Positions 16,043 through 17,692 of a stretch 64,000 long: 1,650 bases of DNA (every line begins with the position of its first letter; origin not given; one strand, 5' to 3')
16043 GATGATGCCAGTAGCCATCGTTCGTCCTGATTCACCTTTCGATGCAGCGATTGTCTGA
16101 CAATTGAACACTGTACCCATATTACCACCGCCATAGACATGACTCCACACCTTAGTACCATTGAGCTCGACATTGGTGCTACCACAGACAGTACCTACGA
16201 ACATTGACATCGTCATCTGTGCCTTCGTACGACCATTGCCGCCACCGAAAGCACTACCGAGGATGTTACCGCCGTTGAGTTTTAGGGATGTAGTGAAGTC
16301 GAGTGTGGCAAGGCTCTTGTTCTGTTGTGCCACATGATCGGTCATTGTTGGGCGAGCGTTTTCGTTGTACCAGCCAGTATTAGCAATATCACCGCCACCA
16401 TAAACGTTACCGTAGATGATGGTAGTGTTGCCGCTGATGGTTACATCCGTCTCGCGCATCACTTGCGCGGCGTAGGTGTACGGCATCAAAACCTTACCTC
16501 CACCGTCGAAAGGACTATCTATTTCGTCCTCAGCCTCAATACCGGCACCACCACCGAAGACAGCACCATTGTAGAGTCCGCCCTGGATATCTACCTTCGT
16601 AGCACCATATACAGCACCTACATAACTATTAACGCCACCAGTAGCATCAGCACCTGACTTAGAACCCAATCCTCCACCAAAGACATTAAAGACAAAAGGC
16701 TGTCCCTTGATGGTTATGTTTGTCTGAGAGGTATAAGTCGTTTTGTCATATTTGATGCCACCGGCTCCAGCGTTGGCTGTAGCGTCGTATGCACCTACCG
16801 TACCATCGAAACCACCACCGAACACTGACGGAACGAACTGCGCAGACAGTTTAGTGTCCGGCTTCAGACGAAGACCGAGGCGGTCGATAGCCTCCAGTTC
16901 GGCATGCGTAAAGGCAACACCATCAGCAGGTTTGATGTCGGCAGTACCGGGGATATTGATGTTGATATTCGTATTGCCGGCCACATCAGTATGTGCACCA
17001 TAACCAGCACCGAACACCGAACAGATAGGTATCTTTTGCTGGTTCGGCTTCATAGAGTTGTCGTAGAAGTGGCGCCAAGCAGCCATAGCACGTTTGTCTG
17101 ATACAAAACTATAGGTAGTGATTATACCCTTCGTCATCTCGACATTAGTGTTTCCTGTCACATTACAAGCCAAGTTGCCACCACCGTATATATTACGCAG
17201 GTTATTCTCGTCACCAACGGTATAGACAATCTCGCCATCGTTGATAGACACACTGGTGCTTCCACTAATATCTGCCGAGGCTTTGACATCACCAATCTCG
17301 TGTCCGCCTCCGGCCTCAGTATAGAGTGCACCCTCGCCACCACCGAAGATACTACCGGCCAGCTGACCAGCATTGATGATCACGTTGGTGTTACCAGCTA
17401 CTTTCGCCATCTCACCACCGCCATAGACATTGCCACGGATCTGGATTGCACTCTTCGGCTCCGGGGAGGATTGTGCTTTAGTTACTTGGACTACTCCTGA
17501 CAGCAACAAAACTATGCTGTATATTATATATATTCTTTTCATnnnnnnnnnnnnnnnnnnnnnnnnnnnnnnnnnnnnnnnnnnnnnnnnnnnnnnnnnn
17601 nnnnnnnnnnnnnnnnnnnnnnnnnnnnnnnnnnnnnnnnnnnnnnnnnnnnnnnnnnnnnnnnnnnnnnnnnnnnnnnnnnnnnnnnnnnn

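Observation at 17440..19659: Two paralogous YGGG-repeat proteins translationally coupled by an ATGA overlap; only the downstream one has a T9SS tail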

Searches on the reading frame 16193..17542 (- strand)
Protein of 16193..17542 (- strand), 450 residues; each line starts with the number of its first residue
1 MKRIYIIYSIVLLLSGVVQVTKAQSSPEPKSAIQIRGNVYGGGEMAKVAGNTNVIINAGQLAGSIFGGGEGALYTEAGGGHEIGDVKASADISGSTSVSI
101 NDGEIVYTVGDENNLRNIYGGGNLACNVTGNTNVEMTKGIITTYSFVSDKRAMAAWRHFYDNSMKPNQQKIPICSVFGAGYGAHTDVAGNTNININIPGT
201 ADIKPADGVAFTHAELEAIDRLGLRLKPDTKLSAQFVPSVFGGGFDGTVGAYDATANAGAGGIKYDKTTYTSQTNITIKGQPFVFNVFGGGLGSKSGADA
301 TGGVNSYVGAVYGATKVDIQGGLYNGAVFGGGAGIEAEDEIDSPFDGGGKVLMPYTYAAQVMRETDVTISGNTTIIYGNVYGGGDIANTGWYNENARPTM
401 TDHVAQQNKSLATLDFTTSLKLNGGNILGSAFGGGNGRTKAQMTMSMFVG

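Call 60: find_related_loci(query=A3, collection=metagenome_contigs, flank=10000)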
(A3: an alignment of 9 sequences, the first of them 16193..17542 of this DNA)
Query A3 (450 aa) in metagenome_contigs; peptide patterns used: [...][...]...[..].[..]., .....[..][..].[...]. (x = any residue, [..] = any of these).
600 stretches matched a pattern (row limit reached: there are more); 292 encode a relative of the query (tblastn E <= 1e-3); the best 80 are kept; 80 distinct loci.
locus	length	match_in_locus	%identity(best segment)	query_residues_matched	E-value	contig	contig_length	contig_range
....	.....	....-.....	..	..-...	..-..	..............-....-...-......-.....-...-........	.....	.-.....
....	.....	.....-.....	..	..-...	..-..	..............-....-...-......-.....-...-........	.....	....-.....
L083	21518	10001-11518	31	30-442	1e-41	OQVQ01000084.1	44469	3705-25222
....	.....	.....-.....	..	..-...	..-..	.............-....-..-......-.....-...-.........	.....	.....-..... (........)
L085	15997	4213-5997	31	30-444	2e-41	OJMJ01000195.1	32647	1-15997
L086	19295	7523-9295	30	30-442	2e-40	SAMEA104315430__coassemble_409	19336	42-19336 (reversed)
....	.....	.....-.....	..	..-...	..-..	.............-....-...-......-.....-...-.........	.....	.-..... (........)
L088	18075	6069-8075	32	30-449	3e-40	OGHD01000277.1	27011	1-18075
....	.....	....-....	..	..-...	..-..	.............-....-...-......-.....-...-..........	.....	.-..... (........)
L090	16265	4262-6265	32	30-449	6e-40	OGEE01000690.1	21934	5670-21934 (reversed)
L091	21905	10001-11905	31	32-450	1e-39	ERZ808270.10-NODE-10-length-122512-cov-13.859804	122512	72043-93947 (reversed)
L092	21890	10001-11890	32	31-446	2e-39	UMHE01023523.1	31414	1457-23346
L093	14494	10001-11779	31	30-442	1e-39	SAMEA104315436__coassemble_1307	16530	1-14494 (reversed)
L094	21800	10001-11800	31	30-442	1e-39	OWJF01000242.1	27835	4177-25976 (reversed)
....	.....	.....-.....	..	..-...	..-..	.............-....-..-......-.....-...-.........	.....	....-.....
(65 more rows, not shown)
